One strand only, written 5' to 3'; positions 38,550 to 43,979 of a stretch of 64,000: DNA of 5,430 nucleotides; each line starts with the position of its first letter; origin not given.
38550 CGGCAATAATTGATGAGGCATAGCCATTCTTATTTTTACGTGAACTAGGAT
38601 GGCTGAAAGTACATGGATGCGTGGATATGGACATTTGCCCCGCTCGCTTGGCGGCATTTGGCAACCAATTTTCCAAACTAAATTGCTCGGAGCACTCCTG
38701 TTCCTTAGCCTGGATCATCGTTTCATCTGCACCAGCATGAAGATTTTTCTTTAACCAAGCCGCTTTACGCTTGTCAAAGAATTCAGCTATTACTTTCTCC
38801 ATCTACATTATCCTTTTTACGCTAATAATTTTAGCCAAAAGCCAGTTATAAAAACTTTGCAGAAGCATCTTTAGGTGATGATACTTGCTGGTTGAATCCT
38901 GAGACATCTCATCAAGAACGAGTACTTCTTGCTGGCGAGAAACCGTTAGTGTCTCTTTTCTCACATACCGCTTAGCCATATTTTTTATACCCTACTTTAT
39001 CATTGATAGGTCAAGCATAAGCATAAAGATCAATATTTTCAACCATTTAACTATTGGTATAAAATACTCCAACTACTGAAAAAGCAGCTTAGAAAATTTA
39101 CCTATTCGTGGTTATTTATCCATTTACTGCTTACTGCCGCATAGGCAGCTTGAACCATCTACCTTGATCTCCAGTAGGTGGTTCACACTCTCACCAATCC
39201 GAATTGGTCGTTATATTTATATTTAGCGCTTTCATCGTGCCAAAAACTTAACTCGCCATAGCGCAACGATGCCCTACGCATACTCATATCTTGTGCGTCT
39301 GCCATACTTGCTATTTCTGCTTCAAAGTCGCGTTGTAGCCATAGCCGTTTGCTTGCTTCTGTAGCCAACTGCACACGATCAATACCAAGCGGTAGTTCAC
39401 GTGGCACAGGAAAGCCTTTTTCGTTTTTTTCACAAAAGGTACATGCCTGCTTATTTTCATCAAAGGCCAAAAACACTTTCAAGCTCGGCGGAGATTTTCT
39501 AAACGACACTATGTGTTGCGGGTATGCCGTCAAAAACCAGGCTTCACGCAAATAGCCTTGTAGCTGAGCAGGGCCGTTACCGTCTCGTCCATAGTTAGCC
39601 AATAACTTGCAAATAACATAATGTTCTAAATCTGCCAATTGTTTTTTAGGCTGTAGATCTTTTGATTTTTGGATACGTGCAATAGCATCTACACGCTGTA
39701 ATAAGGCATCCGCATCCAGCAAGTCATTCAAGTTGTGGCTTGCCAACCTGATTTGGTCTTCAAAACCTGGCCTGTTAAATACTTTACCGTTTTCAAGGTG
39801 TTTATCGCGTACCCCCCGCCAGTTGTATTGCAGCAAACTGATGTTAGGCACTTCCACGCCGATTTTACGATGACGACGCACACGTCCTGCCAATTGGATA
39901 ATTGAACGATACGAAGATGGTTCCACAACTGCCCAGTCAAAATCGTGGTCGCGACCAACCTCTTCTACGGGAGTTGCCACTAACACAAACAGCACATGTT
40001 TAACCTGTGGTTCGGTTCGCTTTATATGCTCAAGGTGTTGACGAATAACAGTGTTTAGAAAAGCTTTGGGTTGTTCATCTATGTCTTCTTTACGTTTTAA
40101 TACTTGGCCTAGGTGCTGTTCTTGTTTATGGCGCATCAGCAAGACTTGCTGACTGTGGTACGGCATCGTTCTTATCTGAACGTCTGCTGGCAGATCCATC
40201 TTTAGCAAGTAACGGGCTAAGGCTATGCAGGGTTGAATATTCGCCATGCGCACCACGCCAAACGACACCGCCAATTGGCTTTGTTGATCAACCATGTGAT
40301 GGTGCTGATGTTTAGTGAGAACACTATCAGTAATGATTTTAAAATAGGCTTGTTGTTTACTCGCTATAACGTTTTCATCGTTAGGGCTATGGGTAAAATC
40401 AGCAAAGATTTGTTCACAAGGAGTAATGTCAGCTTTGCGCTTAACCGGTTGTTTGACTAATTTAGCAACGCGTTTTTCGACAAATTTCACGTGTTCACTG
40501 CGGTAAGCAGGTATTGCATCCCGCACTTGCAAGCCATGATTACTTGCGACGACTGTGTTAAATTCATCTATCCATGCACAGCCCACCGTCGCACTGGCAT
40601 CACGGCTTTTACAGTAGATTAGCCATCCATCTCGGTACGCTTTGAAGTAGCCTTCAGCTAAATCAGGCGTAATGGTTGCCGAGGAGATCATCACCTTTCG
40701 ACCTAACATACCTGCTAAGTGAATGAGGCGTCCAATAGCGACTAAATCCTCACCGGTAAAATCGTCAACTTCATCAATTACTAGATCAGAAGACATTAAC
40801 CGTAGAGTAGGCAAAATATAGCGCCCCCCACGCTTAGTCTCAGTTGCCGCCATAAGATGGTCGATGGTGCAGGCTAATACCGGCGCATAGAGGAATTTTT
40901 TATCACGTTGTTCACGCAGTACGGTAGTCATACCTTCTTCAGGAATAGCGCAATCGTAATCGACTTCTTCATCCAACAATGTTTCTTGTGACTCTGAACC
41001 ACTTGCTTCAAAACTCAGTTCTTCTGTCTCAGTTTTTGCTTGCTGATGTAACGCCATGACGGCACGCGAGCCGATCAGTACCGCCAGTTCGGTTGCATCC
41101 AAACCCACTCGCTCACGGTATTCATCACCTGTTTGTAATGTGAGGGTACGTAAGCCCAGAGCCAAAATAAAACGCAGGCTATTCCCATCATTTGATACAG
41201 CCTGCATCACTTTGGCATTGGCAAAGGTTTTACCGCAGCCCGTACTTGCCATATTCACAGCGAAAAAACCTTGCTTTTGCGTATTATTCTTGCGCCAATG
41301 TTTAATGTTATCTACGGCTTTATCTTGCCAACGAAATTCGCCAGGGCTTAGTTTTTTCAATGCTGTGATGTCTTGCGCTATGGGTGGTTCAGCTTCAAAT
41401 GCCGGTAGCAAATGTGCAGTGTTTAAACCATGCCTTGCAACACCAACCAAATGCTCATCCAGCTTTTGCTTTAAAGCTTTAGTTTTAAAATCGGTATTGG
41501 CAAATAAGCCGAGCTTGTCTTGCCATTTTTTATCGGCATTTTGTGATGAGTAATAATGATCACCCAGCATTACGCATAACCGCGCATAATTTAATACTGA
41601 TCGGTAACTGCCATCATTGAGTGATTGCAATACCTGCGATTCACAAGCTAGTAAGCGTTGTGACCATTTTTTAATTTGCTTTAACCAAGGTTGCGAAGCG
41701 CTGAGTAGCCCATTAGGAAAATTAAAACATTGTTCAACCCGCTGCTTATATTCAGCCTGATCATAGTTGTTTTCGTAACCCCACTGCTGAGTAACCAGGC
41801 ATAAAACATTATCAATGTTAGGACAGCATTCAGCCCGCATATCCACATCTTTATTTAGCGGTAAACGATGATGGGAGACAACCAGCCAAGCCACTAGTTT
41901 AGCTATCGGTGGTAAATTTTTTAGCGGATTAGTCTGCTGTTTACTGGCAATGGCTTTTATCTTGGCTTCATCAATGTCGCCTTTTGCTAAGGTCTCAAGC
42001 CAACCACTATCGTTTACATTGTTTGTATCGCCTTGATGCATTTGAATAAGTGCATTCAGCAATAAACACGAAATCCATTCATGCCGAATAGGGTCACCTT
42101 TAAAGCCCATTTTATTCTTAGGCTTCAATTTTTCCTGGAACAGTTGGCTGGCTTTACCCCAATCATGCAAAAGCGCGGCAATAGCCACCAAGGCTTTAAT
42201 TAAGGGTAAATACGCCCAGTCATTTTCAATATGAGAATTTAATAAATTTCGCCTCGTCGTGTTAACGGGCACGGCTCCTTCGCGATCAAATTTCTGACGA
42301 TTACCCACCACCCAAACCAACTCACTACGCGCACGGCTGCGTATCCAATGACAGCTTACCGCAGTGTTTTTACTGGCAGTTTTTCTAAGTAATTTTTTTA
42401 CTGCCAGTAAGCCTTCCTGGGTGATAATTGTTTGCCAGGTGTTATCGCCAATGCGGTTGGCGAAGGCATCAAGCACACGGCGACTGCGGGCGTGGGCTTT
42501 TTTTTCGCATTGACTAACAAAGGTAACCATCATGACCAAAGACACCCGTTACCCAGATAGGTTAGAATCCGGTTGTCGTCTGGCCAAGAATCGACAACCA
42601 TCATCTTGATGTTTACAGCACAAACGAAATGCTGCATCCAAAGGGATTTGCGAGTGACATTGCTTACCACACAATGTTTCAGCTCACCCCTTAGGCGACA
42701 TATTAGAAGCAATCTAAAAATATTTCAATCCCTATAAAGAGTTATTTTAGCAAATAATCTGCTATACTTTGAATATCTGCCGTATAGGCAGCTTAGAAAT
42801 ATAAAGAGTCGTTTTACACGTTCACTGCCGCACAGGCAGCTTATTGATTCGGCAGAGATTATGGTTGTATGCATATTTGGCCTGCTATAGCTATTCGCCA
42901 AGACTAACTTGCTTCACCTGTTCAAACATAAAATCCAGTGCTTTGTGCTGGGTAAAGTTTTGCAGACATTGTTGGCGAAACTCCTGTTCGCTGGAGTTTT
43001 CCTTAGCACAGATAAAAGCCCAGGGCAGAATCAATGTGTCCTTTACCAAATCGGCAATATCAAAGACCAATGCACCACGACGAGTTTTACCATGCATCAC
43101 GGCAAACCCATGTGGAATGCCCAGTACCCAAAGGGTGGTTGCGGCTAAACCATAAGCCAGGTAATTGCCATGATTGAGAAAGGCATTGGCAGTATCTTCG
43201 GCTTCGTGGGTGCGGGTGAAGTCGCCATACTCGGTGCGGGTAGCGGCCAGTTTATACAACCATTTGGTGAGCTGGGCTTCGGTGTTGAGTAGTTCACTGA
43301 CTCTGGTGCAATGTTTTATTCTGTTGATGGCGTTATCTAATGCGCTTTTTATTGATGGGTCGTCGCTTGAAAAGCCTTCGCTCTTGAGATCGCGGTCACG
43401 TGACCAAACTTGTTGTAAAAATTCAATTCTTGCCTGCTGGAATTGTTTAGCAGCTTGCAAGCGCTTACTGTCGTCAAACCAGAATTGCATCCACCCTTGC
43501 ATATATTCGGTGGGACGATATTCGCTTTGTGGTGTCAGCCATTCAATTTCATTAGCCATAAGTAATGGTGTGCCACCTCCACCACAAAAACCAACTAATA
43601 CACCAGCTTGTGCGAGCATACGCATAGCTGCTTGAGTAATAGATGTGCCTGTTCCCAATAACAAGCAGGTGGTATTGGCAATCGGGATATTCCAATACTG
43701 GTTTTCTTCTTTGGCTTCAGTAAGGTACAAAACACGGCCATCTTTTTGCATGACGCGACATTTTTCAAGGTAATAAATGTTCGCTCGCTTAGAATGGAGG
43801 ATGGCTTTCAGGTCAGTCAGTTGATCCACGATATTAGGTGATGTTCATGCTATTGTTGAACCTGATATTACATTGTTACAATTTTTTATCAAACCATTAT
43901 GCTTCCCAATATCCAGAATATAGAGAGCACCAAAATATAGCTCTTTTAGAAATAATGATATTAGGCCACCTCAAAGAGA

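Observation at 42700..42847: Second degenerate mini-CRISPR in an unusual 345-bp cas1/cas2-3 gap, with a 20-nt pseudo-spacer seed-matched to a CC-flanked site abutting a cas3 promoter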

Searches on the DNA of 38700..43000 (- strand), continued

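Call 76: search_with_rna_model(model_id=R1, source=window, start=38760, end=39200, filters=off, max_evalue=10, show_alignments=1)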
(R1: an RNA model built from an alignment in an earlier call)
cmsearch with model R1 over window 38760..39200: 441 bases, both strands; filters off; matches with E-value up to 10: 9.
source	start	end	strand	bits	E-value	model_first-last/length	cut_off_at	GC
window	39142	39193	+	-0.5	2.4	1-141/141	no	0.48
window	38907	38918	-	-0.6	2.5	111-122/141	no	0.33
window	38859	38888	+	-0.7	2.6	19-52/141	no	0.43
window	38913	38931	+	-1.1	3.4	67-85/141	no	0.42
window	39031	39090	-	-1.7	4.9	1-141/141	no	0.28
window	38993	39019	+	-2.2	6.5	23-49/141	no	0.3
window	39039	39052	+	-2.5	7.9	1-141/141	no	0.29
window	38844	38854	-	-2.5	7.9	1-141/141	no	0.09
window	38817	38827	+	-2.8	9.1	1-141/141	no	0.27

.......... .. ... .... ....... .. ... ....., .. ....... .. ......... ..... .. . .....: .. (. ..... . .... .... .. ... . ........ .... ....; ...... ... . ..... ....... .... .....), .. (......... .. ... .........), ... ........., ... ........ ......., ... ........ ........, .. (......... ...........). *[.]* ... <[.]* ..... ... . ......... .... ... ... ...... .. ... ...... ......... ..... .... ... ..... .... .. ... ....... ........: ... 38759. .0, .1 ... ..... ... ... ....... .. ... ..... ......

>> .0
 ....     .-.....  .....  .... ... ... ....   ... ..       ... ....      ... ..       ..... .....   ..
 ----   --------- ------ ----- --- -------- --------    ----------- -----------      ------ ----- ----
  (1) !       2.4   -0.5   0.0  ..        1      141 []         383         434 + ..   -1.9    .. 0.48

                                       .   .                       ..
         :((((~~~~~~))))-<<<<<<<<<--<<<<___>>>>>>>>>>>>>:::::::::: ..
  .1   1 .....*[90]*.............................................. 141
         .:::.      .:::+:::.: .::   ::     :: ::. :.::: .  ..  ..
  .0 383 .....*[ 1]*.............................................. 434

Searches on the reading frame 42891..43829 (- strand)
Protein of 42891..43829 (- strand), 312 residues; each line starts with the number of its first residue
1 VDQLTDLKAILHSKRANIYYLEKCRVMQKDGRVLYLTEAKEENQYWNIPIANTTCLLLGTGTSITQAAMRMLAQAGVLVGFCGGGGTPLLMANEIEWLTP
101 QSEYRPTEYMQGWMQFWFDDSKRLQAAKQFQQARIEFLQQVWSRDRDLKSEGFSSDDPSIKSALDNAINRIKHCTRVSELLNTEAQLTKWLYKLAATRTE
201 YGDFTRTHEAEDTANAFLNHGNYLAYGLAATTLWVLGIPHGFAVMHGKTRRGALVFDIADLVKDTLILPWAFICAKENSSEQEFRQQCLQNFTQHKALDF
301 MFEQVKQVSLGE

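Call 16: find_related_loci(query=window:42891-43829:-, collection=genome_contigs, flank=7000)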
Query window:42891-43829:- (312 aa) in genome_contigs; peptide patterns used: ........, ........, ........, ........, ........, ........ (x = any residue, [..] = any of these).
599 stretches matched a pattern (row limit reached: there are more); 578 encode a relative of the query (tblastn E <= 1e-3); the best 80 are kept; 80 distinct loci.
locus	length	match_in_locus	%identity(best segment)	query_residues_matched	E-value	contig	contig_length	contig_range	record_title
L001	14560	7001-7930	83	1-310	0e+0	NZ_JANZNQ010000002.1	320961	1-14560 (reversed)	Zhongshania aquatica strain BJYM1 NODE_2_length_320961_cov_97.420847, whole genome shotgun sequence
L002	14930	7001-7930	85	1-310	0e+0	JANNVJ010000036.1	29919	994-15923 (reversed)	MAG: Haliea sp. isolate VAR_34_metabat_506 VAR_34_k141_1822714, whole genome shotgun sequence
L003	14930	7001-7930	83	1-310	0e+0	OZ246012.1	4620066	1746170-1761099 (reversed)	MAG: Gammaproteobacteria bacterium isolate cdc0f530-035d-4955-97c4-39c5ebdcd4ad genome assembly, chromosome: 1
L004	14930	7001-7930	82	1-310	8e-180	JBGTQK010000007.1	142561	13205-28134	MAG: Cellvibrionales bacterium isolate WDNA11_bin.11.orig NODE_57_length_142561_cov_2.393825, whole genome shotgun seque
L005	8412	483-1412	82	1-310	1e-179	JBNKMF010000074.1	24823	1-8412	MAG: Gammaproteobacteria bacterium isolate H1.bin.24.strict NODE_74_length_24823_cov_137.166047, whole genome shotgun se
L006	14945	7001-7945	82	1-310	3e-179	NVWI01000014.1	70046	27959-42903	MAG: SAR86 cluster bacterium isolate NORP41 Contig_source1383C_1016, whole genome shotgun sequence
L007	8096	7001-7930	82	1-310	1e-178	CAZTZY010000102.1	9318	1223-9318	MAG TPA_asm: uncultured Spongiibacteraceae bacterium isolate binchicken_co186_304 genome assembly, contig: NODE_10049_le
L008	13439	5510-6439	80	1-310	2e-178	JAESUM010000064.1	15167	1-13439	MAG: Pseudomonadales bacterium isolate NORP341 CoAssembly_2919826, whole genome shotgun sequence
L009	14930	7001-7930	81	1-310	1e-177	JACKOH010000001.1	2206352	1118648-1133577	MAG: Pseudomonadales bacterium isolate HK-STAS-PROT-165 HK-STAS-PROT-165_1, whole genome shotgun sequence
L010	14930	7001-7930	80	1-310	1e-177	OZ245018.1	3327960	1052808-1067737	MAG: Gammaproteobacteria bacterium isolate 946ad2bf-fb27-4ec7-8787-b9044ac20274 genome assembly, chromosome: 1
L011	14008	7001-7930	81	1-310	4e-177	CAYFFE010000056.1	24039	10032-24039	MAG TPA_asm: uncultured Cellvibrionaceae bacterium isolate ERP003628_co2_167 genome assembly, contig: NODE_1542_length_2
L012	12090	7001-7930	81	1-310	1e-176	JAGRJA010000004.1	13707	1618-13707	MAG: Pseudomonadales bacterium isolate HKST-UBA235 k127_19477, whole genome shotgun sequence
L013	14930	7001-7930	81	1-310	2e-176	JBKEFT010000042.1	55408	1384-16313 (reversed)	MAG: Arenicella sp. isolate 3300055727_18 Ga0535687_0000105, whole genome shotgun sequence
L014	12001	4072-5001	80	1-310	3e-176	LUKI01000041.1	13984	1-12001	MAG: Gammaproteobacteria bacterium F7 F7contig151, whole genome shotgun sequence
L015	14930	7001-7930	79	1-310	6e-176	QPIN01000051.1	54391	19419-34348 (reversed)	MAG: Methylococcales symbiont of Hymedesmia sp. n. MRB-2018 isolate N1 NODE_13_length_54391_cov_19.5127, whole genome sh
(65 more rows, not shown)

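Call 25: find_encoding_contigs(protein=window:42891-43829:-, flank=6000, max_places=10)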
Protein window:42891-43829:- (312 aa): no gene with exactly this product is on record in the collection.

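Call 26: find_homologous_proteins(query=window:42891-43829:-, max_evalue=1e-100)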
Query window:42891-43829:- (312 aa): 7819 proteins with E <= 1e-100 among 8000 candidates; the best 120 are listed.
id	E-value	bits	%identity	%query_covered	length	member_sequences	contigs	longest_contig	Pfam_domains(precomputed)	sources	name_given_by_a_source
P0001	1.7e-211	719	100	100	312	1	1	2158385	PF01867.22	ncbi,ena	-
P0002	5.7e-178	609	85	99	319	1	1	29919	PF01867.22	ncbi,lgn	-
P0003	3.9e-177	606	85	99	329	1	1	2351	PF01867.22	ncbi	-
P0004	1.3e-176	604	84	99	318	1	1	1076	PF01867.22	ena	-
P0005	2.0e-176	603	84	99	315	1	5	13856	PF01867.22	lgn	-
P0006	2.0e-176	603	84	99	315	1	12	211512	PF01867.22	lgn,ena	-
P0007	2.6e-176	603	84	99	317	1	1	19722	PF01867.22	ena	-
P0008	3.1e-176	603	84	99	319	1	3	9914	PF01867.22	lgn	-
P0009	3.4e-176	603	84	99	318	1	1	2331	PF01867.22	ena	-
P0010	3.9e-176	602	83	99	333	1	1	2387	PF01867.22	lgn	-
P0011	4.7e-176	602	84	99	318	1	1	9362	PF01867.22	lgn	-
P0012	5.9e-176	602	84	99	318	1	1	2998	PF01867.22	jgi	-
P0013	7.4e-176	602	83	99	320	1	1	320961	PF01867.22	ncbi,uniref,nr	ncbi:type I-F CRISPR-associated endonuclease Cas1f [Zhongshania sp. BJYM1]|uniref:type I-F CRISPR-as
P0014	8.4e-176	601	85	99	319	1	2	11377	PF01867.22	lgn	-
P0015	1.2e-175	601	84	99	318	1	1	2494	PF01867.22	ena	-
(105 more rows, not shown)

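Call 27: find_encoding_contigs(protein=P0001, flank=1000, max_places=3)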
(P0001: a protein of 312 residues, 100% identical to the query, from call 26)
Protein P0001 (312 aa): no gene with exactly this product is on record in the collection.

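Call 28: list_cluster_members(proteins=[P0001])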
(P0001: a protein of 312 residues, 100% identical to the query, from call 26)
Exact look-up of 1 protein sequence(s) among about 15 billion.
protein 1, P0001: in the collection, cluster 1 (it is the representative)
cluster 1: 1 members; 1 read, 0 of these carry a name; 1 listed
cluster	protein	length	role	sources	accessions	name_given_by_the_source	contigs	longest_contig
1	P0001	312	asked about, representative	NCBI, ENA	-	-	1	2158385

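Call 48: search_protein_families(library=ncbifam, proteins=[window:42891-43829:-])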
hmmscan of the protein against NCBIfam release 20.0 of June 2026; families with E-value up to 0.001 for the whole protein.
window:42891-43829:- (312 aa): 6 families
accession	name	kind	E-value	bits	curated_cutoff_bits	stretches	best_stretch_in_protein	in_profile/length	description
TIGR03637.1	cas1_YPEST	exception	4e-150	499.3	150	1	10-309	1-306/307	type I-F CRISPR-associated endonuclease Cas1f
TIGR00287.1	cas1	equivalog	5.3e-63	213.1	71.7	1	17-287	1-267/327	CRISPR-associated endonuclease Cas1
TIGR03638.1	cas1_ECOLI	exception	2.8e-33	115.3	215.6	2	12-134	7-119/269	type I-E CRISPR-associated endonuclease Cas1e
TIGR03641.1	cas1_HMARI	exception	3e-13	49.8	304.1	1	17-287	2-259/324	type I-B CRISPR-associated endonuclease Cas1b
NF049935.1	cas4g_cas1g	exception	0.00013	20.6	560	1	14-192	213-375/546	CRISPR-associated endonuclease Cas4g/Cas1g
TIGR03639.1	cas1_NMENI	exception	0.00055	19.3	120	0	136-248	97-206/278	type II CRISPR-associated endonuclease Cas1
